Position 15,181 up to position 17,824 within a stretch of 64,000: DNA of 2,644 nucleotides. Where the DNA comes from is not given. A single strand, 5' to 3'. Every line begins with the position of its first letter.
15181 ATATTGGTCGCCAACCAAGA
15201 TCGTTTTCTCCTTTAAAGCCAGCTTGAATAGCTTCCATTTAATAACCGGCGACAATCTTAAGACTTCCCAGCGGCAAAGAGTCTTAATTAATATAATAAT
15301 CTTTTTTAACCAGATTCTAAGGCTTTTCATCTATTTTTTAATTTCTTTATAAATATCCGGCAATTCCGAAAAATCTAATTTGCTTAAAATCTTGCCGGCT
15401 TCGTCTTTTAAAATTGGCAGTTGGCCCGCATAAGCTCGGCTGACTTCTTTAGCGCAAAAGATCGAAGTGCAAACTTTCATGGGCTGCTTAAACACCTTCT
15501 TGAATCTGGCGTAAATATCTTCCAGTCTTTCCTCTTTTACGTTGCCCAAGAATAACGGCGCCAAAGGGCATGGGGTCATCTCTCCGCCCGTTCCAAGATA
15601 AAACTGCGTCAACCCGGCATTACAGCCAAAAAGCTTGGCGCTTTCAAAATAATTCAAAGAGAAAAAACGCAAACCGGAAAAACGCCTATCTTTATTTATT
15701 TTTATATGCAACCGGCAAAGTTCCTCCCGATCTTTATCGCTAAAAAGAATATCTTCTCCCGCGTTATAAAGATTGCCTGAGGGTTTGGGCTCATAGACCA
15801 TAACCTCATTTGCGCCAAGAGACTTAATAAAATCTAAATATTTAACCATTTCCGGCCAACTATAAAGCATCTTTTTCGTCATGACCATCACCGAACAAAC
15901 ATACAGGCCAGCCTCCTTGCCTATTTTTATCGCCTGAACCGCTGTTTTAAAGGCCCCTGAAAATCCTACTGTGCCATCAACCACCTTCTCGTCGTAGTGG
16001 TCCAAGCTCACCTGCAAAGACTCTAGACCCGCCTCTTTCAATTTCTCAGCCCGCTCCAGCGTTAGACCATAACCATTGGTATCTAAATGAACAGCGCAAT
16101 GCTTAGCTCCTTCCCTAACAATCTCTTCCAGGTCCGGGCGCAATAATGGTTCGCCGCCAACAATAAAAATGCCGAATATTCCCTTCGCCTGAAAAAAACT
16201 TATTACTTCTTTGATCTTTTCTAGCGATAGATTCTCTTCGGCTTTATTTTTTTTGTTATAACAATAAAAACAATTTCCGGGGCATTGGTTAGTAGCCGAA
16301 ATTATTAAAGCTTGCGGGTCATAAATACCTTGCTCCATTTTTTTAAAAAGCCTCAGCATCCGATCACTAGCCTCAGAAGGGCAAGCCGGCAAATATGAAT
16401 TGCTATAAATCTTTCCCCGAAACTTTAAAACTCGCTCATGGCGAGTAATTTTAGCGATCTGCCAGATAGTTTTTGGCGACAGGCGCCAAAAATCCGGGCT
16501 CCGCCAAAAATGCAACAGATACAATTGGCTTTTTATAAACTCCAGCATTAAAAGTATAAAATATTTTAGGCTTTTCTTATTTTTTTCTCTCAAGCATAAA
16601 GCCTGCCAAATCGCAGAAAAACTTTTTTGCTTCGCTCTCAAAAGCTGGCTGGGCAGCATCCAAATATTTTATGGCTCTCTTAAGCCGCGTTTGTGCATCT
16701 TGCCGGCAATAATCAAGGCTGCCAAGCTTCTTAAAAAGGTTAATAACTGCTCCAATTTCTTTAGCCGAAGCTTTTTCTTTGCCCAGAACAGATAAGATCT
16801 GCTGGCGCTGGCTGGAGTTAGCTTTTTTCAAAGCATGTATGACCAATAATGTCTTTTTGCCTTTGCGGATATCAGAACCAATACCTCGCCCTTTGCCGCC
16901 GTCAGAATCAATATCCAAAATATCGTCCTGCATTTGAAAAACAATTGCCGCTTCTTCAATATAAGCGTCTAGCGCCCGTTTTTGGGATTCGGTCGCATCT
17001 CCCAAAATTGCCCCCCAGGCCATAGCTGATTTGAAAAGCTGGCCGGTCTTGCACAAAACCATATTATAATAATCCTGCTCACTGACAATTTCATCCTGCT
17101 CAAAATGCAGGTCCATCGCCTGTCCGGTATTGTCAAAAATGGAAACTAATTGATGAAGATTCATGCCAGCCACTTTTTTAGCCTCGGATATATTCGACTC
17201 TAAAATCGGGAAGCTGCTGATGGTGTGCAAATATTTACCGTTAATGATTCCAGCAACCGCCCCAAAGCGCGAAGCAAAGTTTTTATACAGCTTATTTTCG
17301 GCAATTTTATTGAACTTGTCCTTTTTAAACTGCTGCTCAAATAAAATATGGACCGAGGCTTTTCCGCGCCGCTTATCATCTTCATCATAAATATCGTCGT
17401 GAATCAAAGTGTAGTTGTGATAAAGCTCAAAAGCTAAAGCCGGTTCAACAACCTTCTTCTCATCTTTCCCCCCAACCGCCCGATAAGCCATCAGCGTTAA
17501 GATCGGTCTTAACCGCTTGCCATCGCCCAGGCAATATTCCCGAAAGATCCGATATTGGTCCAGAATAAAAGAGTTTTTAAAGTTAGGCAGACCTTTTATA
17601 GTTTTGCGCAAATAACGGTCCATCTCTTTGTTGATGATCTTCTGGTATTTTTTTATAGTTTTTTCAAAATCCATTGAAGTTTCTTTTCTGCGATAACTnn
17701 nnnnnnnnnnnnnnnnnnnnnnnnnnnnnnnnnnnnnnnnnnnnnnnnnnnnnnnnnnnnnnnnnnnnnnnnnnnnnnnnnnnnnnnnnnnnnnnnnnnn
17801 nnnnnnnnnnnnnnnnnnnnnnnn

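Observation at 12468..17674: Isoprenoid module: polyprenyl synthase + two SPASM radical SAM paralogs + UbiA prenyltransferase fused to an unknown 270-aa membrane domain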

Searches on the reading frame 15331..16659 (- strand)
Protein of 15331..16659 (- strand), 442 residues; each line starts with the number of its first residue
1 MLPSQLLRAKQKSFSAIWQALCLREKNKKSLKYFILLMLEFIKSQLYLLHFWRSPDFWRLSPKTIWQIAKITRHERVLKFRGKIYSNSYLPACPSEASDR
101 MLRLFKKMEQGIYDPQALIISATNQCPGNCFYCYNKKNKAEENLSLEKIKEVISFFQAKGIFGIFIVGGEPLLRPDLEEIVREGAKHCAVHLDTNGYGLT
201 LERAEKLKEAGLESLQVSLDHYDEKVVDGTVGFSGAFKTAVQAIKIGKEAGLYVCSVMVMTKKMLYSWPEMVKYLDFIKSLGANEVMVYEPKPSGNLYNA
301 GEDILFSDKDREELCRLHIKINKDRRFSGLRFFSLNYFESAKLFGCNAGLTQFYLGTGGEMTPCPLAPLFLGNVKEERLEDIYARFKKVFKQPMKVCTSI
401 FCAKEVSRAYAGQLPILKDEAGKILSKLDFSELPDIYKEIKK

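Call 3: search_protein_families(library=pfam, proteins=[window:15331-16659:-], max_evalue=0.01)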
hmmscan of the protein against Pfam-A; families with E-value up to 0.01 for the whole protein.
window:15331-16659:- (442 aa): 3 families
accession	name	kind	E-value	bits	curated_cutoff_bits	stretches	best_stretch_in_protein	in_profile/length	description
PF04055.27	Radical_SAM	-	1.8e-27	97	29.5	1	121-263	2-153/166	Radical SAM superfamily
PF13353.11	Fer4_12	-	3.1e-07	31.2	22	1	124-220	13-114/137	4Fe-4S single cluster domain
PF13186.11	SPASM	-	0.00014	22.5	21.5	1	346-388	1-50/67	Iron-sulfur cluster-binding domain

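Call 4: search_protein_families(library=ncbifam, proteins=[window:15331-16659:-], max_evalue=0.01)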
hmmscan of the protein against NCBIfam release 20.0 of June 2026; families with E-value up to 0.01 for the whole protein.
window:15331-16659:- (442 aa): 67 families (the best 25 are shown)
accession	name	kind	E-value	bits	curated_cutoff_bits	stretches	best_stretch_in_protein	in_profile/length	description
TIGR04055.1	rSAM_NirJ2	equivalog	5.5e-27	95.2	500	1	122-390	6-279/326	putative heme d1 biosynthesis radical SAM protein NirJ2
TIGR02668.1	moaA_archaeal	equivalog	2.1e-26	92.6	325.25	1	117-295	11-190/303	GTP 3',8-cyclase MoaA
NF001199.0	PRK00164.2-1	equivalog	5.2e-25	88.2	231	1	117-264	13-163/308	GTP 3',8-cyclase MoaA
TIGR02109.1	PQQ_syn_pqqE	equivalog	2.4e-24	86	381.35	1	113-386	4-283/358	pyrroloquinoline quinone biosynthesis protein PqqE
TIGR04303.1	GeoRSP_rSAM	equivalog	5.4e-24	85.3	400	1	121-390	10-282/325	GeoRSP system radical SAM/SPASM protein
TIGR02666.1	moaA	equivalog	9.4e-24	84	284.05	1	117-264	11-168/336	GTP 3',8-cyclase MoaA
TIGR04545.1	rSAM_ahbD_hemeb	equivalog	5.4e-23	82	500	1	122-316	6-199/339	heme b synthase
TIGR04347.1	pseudo_SAM_Halo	equivalog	1.1e-21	77.6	525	1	119-294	41-215/390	TIGR04347 family pseudo-SAM/SPASM protein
TIGR03962.1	mycofact_rSAM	equivalog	2.9e-21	76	265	1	106-383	2-282/339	mycofactocin radical SAM maturase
TIGR04053.2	TIGR04053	equivalog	1.2e-19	70.8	395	1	115-275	7-173/366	TIGR04053 family radical SAM/SPASM domain-containing protein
TIGR04546.1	rSAM_ahbC_deAc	equivalog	1.3e-18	67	650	1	119-275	42-200/390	12,18-didecarboxysiroheme deacetylase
TIGR04051.1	rSAM_NirJ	equivalog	9.9e-18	64.2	515.45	1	121-275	7-163/354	heme d1 biosynthesis radical SAM protein NirJ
TIGR04103.1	rSAM_nif11_3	equivalog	1.2e-17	63.6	725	1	123-382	12-286/412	nif11-class peptide radical SAM maturase 3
TIGR04317.1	W_rSAM_matur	equivalog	5.6e-17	61.9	380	1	114-314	2-205/349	tungsten cofactor oxidoreductase radical SAM maturase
TIGR04403.1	rSAM_skfB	equivalog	7.5e-17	61.2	300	1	113-400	101-385/402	sporulation killing factor system radical SAM maturase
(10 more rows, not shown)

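Call 23: search_solved_structures(query=window:15331-16659:-, max_evalue=0.001)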
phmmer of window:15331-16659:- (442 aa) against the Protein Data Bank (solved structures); distinct sequences matched with E-value up to 0.001: 8.
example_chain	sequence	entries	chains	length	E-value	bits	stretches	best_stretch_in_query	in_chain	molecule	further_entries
6efn_A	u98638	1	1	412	1.6e-17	66.8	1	65-386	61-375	Sporulation killing factor maturation protein SkfB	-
6c8v_A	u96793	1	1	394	4.1e-10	42.3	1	114-310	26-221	Coenzyme PQQ synthesis protein E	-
7vob_C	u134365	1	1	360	3.5e-08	35.9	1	116-250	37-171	Cytosylglucuronate decarboxylase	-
7voc_C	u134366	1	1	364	3.6e-08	35.9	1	116-250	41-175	Cytosylglucuronate decarboxylase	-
8wm2_A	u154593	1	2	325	4.4e-08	35.6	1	120-221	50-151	Fe-S radical SAM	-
2fb2_A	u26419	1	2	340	7.3e-08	34.9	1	117-278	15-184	Molybdenum cofactor biosynthesis protein A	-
1tv7_A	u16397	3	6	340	1.2e-07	34.2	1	118-277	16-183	Molybdenum cofactor biosynthesis protein A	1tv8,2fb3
7tol_A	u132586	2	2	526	3.5e-07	32.7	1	120-225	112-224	glycerol dibiphytanyl glycerol tetraether - macrocyclic archaeol synthase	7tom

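Call 76: search_solved_structures(query=A5, max_evalue=0.0001, show_alignments=2)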
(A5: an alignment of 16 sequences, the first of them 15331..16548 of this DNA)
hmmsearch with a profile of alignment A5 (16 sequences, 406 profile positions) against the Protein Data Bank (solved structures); distinct sequences matched with E-value up to 0.0001: 33.
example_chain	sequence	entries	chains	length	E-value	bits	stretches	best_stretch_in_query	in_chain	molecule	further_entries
6efn_A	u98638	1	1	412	1.9e-34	122.4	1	78-346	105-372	Sporulation killing factor maturation protein SkfB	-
2fb2_A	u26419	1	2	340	5.9e-27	97.7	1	82-286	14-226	Molybdenum cofactor biosynthesis protein A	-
6c8v_A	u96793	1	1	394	6.5e-27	97.6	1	88-348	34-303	Coenzyme PQQ synthesis protein E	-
1tv7_A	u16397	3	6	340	7.5e-27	97.4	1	82-286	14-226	Molybdenum cofactor biosynthesis protein A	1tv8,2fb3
7voc_C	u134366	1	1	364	1.1e-21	80.4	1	77-231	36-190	Cytosylglucuronate decarboxylase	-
7vob_C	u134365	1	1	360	1.1e-21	80.4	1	77-231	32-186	Cytosylglucuronate decarboxylase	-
7tol_A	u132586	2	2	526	3.5e-21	78.7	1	77-222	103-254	glycerol dibiphytanyl glycerol tetraether - macrocyclic archaeol synthase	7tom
8wm2_A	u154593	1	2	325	1.9e-18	69.7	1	76-186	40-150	Fe-S radical SAM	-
4m7s_A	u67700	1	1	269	6.5e-13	51.5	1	86-179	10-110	BtrN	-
4m7t_A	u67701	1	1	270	1.1e-12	50.8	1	84-180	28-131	BtrN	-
6q2p_A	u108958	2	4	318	2.4e-12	49.6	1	74-193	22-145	Radical S-adenosyl methionine domain-containing protein 2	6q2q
5vsl_A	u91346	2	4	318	2.6e-12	49.5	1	74-193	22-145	Radical S-adenosyl methionine domain-containing protein 2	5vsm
5wgg_A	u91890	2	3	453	1.7e-11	46.8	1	65-197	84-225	Radical SAM domain protein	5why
7n7h_A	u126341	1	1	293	3.6e-11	45.7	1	82-193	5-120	VIPERIN-LIKE ENZYME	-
8vpo_A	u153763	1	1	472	2.7e-10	42.9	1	74-339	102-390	Radical SAM core domain-containing protein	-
6xi9_A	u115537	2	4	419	2.1e-06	30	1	28-135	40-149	Aminodeoxyfutalosine synthase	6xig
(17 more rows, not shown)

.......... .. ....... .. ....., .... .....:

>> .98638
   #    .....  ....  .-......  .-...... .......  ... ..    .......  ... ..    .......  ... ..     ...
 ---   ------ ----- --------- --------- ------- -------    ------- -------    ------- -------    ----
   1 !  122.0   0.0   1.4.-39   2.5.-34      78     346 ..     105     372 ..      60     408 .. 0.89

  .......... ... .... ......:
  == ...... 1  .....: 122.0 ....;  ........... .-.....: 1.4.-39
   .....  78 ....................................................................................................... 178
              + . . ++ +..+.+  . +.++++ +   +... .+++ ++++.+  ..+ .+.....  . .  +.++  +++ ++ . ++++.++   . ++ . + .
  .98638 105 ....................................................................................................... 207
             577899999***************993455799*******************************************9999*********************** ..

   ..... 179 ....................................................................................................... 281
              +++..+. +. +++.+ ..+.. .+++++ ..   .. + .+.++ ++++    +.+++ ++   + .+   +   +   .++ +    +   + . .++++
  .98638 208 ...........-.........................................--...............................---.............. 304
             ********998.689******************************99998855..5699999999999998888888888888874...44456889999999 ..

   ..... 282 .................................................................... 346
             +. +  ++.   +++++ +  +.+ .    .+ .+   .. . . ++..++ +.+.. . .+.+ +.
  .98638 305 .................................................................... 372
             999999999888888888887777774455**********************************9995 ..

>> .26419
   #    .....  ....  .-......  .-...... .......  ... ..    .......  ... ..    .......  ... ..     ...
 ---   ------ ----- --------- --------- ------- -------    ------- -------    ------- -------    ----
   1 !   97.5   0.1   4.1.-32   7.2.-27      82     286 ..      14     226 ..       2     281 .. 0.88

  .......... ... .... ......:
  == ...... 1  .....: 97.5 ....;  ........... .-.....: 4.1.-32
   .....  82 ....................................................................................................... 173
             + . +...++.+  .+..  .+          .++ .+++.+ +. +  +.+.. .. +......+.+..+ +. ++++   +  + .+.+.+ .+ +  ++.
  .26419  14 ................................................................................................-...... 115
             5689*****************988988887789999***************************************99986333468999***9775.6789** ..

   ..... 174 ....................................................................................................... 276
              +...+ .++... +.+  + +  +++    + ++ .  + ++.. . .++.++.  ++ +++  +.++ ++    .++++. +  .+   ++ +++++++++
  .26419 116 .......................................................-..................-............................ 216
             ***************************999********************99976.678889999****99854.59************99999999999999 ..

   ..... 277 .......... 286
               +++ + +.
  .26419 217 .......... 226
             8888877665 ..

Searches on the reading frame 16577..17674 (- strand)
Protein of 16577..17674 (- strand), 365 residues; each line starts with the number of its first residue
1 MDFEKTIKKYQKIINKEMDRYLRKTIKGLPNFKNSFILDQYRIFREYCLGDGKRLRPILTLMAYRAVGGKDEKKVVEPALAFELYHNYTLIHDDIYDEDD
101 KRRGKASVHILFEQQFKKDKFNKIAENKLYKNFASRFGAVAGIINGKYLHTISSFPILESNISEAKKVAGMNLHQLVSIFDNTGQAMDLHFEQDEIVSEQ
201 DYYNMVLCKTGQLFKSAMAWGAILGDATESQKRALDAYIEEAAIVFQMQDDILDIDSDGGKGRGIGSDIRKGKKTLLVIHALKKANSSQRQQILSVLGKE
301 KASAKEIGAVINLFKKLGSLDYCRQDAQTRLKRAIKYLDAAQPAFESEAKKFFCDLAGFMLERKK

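Call 3: search_protein_families(library=pfam, proteins=[window:16577-17674:-], max_evalue=0.01)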
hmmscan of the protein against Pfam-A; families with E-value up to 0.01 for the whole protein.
window:16577-17674:- (365 aa): 1 family
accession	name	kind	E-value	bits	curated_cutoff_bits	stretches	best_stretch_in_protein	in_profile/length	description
PF00348.22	polyprenyl_synt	-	9.1e-52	176.2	27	1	44-312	8-249/251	Polyprenyl synthetase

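Call 4: search_protein_families(library=ncbifam, proteins=[window:16577-17674:-], max_evalue=0.01)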
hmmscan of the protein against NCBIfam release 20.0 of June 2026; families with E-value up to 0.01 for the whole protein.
window:16577-17674:- (365 aa): 16 families
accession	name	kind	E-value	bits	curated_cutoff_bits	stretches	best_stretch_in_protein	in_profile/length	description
NF040698.1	IdsA_Meth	equivalog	6.1e-67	226.1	468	2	182-364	149-327/328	short chain isoprenyl diphosphate synthase IdsA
NF041169.1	f2_encap_cargo4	exception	5.6e-58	196.8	450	1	51-364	49-333/334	family 2 encapsulin nanocompartment cargo protein polyprenyl transferase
NF041003.1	GGPP_syn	equivalog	3.9e-56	190.5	500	2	136-365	98-326/326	geranylgeranyl diphosphate synthase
NF008140.0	PRK10888.1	equivalog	1.4e-38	133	412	2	135-342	101-303/323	octaprenyl diphosphate synthase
NF045485.1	FPPsyn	subfamily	6.1e-38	130.6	275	2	9-114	3-100/288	farnesyl diphosphate synthase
NF040789.2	gerfarn_diphsyn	equivalog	5.5e-32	111.3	560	2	143-364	127-344/345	geranylfarnesyl diphosphate synthase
NF045549.1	GGPPsyn_IdsB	equivalog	3.3e-30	105.3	475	2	137-340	124-327/346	geranylgeranyl diphosphate synthase IdsB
NF045685.1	GGPPSynCrtE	equivalog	3.3e-26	92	460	2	41-114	31-105/293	geranylgeranyl diphosphate synthase CrtE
TIGR02748.1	GerC3_HepT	equivalog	1e-25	90.5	456.55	2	165-364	122-318/319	heptaprenyl diphosphate synthase component II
TIGR02749.1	prenyl_cyano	equivalog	6.2e-25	87.9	383.2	2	133-363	102-320/322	solanesyl diphosphate synthase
NF042416.1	GFPPS_Mycobact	equivalog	1e-24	87.2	600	1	43-361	33-346/350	bifunctional (2E,6E)-farnesyl/geranyl diphosphate synthase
NF007877.0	PRK10581.1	equivalog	1e-24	87.2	321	2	136-291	104-265/299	(2E,6E)-farnesyl diphosphate synthase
NF045628.1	HxpDPsynlarge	equivalog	1.3e-23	83.5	500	1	51-339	34-288/311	hexaprenyl-diphosphate synthase large subunit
NF042417.1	NPPPS_Mycobact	equivalog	1.9e-21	76.4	600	1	51-335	55-308/335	nonaprenyl/(2E,6E)-farnesyl/geranylgeranyl diphosphat synthase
NF040936.1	hexpp_archaea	equivalog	1.8e-16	60.3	400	1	45-113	34-101/275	hexaprenyl pyrophosphate synthase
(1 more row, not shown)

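Call 25: search_solved_structures(query=window:16577-17674:-, max_evalue=1e-20)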
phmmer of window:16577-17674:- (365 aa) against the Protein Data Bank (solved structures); distinct sequences matched with E-value up to 1e-20: 16.
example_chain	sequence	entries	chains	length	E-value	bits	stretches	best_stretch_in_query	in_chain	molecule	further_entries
1wy0_A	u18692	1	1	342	8.5e-44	153.7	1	159-363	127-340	geranylgeranyl pyrophosphate synthetase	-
5jfq_A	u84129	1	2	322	1.3e-41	146.5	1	141-363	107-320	Geranylgeranyl Pyrophosphate Synthetase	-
5ze6_A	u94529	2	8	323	4.9e-32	115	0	136-340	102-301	Octaprenyl diphosphate synthase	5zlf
3wjk_A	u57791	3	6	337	5.7e-32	114.8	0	136-340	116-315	Octaprenyl diphosphate synthase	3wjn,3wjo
6kd7_A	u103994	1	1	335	1.7e-26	96.8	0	51-111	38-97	Polyprenyl synthetase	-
4jxy_A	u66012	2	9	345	3.2e-26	95.9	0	137-363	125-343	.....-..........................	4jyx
4jxn_A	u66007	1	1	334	5.2e-26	95.2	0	182-363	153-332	Octaprenyl-diphosphate synthase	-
4dhd_A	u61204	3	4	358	1.9e-24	90.1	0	178-324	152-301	Polyprenyl synthetase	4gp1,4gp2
4lob_A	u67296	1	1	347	5.7e-24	88.5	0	184-339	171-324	Polyprenyl synthetase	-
3mzv_A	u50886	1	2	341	1.5e-23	87.1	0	182-363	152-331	Decaprenyl diphosphate synthase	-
3nf2_A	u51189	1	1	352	2.4e-23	86.4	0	139-364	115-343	Putative polyprenyl synthetase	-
3uca_A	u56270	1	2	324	4.9e-23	85.4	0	51-286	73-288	Geranyltranstransferase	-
3lji_A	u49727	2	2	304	2.6e-22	83.1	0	41-114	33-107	Geranyltranstransferase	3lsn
3p41_A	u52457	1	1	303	2.6e-22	83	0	41-114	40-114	Geranyltranstransferase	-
4kkm_A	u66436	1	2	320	3.7e-22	82.6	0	44-292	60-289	Polyprenyl synthetase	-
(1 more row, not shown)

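Call 72: list_cluster_members(proteins=[P0001, window:16577-17674:-, window:14200-15330:-, window:11250-12260:-, window:17699-19789:-, window:5829-7949:-, window:9511-10935:-])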
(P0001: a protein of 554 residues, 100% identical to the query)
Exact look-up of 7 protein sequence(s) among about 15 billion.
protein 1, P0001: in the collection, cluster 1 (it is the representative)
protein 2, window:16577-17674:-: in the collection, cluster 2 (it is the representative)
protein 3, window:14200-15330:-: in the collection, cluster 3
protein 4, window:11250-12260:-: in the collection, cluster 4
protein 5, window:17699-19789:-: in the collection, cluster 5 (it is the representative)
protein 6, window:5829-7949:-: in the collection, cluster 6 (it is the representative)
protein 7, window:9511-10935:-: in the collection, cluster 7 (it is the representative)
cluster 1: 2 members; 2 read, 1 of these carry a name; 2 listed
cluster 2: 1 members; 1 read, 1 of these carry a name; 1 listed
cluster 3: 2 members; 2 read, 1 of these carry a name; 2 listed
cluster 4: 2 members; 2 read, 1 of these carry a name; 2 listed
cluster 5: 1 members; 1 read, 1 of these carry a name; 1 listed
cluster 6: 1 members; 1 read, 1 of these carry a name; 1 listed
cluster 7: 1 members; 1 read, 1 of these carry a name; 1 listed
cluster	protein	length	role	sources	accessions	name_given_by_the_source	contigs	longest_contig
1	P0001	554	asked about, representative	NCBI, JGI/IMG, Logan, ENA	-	-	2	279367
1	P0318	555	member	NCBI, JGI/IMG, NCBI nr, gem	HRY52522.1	MAG TPA: UbiA prenyltransferase family protein [Candidatus Portnoybacteria bacterium] | UbiA prenyltransferase family protein [Candidatus Portnoybacteria bacterium]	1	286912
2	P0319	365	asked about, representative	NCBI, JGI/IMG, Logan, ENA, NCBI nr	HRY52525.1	MAG TPA: polyprenyl synthetase family protein [Candidatus Portnoybacteria bacterium] | polyprenyl synthetase family protein [Candidatus Portnoybacteria bacterium]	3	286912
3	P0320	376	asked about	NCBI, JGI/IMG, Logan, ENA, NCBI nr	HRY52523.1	MAG TPA: radical SAM protein [Candidatus Portnoybacteria bacterium] | radical SAM protein [Candidatus Portnoybacteria bacterium]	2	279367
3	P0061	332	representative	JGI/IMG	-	-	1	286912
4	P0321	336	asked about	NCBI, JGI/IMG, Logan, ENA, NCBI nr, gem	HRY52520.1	MAG TPA: alcohol dehydrogenase catalytic domain-containing protein [Candidatus ... | alcohol dehydrogenase catalytic domain-containing protein [Candidatus Portnoybacteria ...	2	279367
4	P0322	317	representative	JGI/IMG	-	-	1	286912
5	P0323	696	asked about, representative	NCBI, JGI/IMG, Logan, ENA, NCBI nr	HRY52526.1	MAG TPA: NAD-dependent DNA ligase LigA [Candidatus Portnoybacteria bacterium] | NAD-dependent DNA ligase LigA [Candidatus Portnoybacteria bacterium]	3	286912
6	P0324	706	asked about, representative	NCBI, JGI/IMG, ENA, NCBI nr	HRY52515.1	MAG TPA: DNA topoisomerase (ATP-hydrolyzing) subunit B [Candidatus Portnoybacteria ... | DNA topoisomerase (ATP-hydrolyzing) subunit B [Candidatus Portnoybacteria bacterium]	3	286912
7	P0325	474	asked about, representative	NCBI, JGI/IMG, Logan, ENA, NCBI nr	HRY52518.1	MAG TPA: Asp-tRNA(Asn)/Glu-tRNA(Gln) amidotransferase subunit GatA [Candidatus ... | Asp-tRNA(Asn)/Glu-tRNA(Gln) amidotransferase subunit GatA [Candidatus Portnoybacteria ...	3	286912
